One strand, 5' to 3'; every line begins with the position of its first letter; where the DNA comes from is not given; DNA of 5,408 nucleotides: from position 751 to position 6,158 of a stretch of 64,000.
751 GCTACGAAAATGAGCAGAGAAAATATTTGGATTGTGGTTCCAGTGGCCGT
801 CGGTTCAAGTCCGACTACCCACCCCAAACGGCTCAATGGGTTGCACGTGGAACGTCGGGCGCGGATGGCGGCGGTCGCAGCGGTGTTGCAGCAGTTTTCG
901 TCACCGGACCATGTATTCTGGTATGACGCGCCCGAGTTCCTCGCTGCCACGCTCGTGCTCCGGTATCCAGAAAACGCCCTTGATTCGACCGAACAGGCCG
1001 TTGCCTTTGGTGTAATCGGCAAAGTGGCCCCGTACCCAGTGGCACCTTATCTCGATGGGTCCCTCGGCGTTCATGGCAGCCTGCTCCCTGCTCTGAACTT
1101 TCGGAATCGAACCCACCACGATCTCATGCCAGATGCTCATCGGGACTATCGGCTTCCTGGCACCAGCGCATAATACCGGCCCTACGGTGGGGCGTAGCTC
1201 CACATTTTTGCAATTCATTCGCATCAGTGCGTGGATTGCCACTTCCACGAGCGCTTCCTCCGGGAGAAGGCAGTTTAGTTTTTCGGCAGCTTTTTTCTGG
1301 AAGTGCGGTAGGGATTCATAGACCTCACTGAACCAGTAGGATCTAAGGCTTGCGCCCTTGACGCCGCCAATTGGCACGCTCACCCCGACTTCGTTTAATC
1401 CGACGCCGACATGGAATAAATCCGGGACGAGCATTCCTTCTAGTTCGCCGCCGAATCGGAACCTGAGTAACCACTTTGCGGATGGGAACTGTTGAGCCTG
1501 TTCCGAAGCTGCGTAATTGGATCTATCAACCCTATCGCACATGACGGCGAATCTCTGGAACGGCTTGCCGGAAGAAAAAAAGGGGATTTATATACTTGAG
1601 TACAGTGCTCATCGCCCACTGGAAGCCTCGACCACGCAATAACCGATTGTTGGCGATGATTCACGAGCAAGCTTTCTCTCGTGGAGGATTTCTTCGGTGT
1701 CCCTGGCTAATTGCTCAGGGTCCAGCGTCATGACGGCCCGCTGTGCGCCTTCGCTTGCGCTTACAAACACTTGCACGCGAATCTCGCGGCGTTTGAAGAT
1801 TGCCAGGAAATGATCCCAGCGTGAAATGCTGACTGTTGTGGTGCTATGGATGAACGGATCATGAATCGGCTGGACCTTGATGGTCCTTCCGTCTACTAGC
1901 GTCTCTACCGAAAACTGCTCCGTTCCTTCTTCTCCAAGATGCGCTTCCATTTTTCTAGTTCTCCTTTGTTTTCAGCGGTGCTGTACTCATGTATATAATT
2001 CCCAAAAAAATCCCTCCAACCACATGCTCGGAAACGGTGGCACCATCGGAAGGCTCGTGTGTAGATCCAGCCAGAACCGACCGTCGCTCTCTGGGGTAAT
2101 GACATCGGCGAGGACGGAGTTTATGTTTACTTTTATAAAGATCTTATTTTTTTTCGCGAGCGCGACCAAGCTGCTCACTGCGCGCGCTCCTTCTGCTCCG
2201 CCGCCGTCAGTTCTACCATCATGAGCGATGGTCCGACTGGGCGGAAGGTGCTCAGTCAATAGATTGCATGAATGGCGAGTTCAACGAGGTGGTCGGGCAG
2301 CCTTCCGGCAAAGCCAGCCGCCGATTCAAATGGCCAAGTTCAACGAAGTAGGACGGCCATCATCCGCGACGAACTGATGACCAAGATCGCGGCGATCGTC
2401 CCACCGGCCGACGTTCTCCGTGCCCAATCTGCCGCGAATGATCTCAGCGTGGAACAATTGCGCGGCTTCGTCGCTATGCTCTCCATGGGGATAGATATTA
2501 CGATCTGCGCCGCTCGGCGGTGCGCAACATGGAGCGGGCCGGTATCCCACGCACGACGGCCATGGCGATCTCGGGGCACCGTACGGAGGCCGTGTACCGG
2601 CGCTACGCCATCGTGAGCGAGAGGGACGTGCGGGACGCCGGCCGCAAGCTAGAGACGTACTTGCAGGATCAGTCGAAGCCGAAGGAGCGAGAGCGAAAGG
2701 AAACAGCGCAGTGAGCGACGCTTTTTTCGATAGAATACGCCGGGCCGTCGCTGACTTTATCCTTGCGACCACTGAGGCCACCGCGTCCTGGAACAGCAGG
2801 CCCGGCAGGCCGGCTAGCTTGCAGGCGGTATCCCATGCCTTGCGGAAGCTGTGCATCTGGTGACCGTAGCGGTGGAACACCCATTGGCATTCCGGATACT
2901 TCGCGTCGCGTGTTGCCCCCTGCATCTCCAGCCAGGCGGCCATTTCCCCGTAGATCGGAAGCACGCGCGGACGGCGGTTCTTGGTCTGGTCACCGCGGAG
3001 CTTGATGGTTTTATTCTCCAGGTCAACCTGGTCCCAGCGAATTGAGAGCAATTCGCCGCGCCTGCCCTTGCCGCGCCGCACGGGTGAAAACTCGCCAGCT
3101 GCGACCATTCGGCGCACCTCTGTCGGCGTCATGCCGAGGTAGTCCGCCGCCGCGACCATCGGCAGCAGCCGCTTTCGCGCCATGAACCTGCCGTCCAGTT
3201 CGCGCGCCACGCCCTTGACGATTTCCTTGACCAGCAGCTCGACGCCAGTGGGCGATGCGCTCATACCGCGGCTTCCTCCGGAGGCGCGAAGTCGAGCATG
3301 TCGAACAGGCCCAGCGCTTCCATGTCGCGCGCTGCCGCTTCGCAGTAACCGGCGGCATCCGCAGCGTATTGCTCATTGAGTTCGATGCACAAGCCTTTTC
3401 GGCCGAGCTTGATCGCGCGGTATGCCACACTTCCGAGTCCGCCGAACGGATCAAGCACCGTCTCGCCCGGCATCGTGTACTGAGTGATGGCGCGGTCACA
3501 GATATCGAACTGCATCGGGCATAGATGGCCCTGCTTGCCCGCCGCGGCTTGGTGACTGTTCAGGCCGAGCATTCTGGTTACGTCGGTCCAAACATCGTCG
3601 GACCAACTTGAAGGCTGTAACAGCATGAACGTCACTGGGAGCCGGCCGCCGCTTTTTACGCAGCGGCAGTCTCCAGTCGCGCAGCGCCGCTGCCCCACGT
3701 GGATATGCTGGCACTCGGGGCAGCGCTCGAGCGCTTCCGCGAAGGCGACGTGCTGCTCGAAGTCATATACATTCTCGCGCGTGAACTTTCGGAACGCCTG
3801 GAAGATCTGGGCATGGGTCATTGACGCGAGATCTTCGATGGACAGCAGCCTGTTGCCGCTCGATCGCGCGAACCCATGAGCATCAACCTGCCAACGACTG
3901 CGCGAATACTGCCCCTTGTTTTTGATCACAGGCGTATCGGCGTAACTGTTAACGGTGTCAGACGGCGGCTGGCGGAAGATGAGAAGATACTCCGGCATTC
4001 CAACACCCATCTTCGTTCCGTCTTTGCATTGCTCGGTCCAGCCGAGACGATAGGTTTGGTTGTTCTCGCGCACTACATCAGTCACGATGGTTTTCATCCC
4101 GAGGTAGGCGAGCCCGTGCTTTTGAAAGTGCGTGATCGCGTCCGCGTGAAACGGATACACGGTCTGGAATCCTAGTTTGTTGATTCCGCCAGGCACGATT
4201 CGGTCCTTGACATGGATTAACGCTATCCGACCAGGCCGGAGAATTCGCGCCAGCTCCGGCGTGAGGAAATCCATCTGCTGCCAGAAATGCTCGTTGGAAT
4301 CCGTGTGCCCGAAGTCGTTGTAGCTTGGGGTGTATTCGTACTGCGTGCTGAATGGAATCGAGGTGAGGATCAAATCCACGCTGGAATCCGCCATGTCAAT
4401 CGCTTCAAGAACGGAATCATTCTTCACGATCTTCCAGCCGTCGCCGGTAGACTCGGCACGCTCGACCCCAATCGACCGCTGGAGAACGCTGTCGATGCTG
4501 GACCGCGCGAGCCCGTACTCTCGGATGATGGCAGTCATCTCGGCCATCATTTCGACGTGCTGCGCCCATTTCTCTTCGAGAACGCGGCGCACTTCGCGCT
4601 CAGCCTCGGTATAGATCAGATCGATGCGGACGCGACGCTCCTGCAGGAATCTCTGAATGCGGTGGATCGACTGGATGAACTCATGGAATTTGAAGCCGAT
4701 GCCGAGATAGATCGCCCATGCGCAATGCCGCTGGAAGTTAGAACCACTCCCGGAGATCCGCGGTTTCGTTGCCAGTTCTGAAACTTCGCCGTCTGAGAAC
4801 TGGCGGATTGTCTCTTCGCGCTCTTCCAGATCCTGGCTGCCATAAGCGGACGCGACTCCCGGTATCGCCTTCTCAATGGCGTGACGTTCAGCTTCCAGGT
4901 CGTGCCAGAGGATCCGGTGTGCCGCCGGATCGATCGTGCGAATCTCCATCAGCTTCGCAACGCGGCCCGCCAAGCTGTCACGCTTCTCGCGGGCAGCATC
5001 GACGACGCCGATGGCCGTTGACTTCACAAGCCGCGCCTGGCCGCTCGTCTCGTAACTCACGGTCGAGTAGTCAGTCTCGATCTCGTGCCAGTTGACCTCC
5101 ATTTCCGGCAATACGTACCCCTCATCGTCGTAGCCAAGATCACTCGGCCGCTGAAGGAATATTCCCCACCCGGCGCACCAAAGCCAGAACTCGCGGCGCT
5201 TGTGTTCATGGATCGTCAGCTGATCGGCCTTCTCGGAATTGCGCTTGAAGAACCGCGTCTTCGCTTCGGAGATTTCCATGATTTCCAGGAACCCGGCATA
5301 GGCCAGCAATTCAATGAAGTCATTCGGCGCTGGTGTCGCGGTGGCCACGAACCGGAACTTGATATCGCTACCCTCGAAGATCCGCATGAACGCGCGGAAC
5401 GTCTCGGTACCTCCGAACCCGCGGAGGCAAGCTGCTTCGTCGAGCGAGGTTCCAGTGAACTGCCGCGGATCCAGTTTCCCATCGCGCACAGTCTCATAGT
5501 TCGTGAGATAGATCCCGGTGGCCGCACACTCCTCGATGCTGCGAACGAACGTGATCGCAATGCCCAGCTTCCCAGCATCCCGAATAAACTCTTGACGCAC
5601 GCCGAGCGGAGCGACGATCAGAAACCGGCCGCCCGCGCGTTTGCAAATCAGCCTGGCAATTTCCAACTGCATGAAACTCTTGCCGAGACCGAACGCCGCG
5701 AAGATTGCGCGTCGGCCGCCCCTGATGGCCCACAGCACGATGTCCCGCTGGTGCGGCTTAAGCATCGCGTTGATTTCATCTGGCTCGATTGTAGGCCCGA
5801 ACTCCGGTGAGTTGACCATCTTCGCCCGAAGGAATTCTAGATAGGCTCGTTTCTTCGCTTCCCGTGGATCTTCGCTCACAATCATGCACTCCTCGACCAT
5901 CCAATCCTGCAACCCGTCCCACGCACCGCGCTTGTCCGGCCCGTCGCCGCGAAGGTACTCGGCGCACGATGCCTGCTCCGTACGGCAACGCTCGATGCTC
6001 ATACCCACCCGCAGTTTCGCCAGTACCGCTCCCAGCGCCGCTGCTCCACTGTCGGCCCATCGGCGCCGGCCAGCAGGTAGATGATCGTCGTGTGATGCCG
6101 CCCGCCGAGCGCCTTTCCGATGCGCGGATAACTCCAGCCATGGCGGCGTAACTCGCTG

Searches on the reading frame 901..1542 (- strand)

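Call 94: search_protein_families(library=phrogs, proteins=[window:901-1542:-], max_evalue=0.001)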
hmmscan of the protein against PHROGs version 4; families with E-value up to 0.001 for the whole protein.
window:901-1542:- (213 aa): 1 family
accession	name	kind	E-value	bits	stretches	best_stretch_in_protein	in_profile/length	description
phrog_20769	-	unknown function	5.1e-09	36.7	1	74-212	177-314/318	-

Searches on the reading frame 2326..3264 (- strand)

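Call 94: search_protein_families(library=phrogs, proteins=[window:2326-3264:-], max_evalue=0.001)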
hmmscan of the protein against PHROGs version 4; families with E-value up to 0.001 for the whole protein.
window:2326-3264:- (312 aa): 3 families
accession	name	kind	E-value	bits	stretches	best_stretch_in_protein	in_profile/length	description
phrog_1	-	integration and excision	4.2e-13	50.4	1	68-154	302-391/611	integrase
phrog_216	-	integration and excision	1.1e-08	35.6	1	68-153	89-178/301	integrase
phrog_66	-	integration and excision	0.00078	20.2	0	25-96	85-150/412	excisionase and transcriptional regulator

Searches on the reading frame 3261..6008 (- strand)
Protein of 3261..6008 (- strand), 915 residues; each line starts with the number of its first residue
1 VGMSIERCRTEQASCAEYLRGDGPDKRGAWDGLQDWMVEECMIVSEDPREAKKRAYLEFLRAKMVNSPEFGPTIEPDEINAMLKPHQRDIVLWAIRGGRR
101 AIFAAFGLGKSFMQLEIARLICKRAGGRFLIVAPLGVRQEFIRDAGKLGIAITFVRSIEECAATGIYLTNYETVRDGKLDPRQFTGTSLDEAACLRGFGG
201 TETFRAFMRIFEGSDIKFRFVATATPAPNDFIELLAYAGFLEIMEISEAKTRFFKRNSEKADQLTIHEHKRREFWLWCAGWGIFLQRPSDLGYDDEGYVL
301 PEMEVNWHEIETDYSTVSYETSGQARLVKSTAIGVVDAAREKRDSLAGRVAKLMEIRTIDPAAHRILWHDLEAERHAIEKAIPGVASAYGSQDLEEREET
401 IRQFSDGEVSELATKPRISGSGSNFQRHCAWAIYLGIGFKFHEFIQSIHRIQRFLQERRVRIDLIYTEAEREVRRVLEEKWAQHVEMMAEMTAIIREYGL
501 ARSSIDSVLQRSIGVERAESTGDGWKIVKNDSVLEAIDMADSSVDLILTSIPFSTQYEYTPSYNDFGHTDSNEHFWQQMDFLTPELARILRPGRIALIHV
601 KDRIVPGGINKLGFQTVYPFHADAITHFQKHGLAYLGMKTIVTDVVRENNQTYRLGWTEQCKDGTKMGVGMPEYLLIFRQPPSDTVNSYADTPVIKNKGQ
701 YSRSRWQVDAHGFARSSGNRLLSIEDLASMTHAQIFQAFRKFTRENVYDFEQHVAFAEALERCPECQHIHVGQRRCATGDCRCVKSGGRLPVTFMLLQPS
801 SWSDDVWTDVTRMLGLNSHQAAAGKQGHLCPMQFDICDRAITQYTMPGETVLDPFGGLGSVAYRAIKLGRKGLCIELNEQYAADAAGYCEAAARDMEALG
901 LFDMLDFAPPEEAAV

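Call 94: search_protein_families(library=phrogs, proteins=[window:3261-6008:-], max_evalue=0.001)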
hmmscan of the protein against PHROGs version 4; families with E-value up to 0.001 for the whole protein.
window:3261-6008:- (915 aa): 11 families
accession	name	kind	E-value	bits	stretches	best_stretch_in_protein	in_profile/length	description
phrog_16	-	DNA, RNA and nucleotide metabolism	5.9e-110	370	1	56-908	250-928/986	DNA helicase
phrog_62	-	DNA, RNA and nucleotide metabolism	9.3e-30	103.9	1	40-569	671-1202/1881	DNA helicase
phrog_67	-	other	1.7e-25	91.2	1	477-903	82-357/743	DNA methyltransferase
phrog_31240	-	unknown function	2.6e-15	57.5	1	56-108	4-55/89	-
phrog_498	-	other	2.6e-10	40.4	1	826-882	357-413/633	DNA methyltransferase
phrog_3008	-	other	2.5e-07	31.2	1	836-883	158-205/244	DNA methyltransferase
phrog_18293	-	other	2.4e-05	25.3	1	838-885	56-103/119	methyltransferase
phrog_18146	-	other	5.7e-05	23.2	0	835-879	56-101/452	DNA methyltransferase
phrog_11354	-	unknown function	9.6e-05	23.1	1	395-495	10-112/116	-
phrog_6952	-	other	0.00037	21.4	0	828-880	114-166/181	DNA methyltransferase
phrog_12517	-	unknown function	0.00037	20.8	0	836-883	94-142/316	-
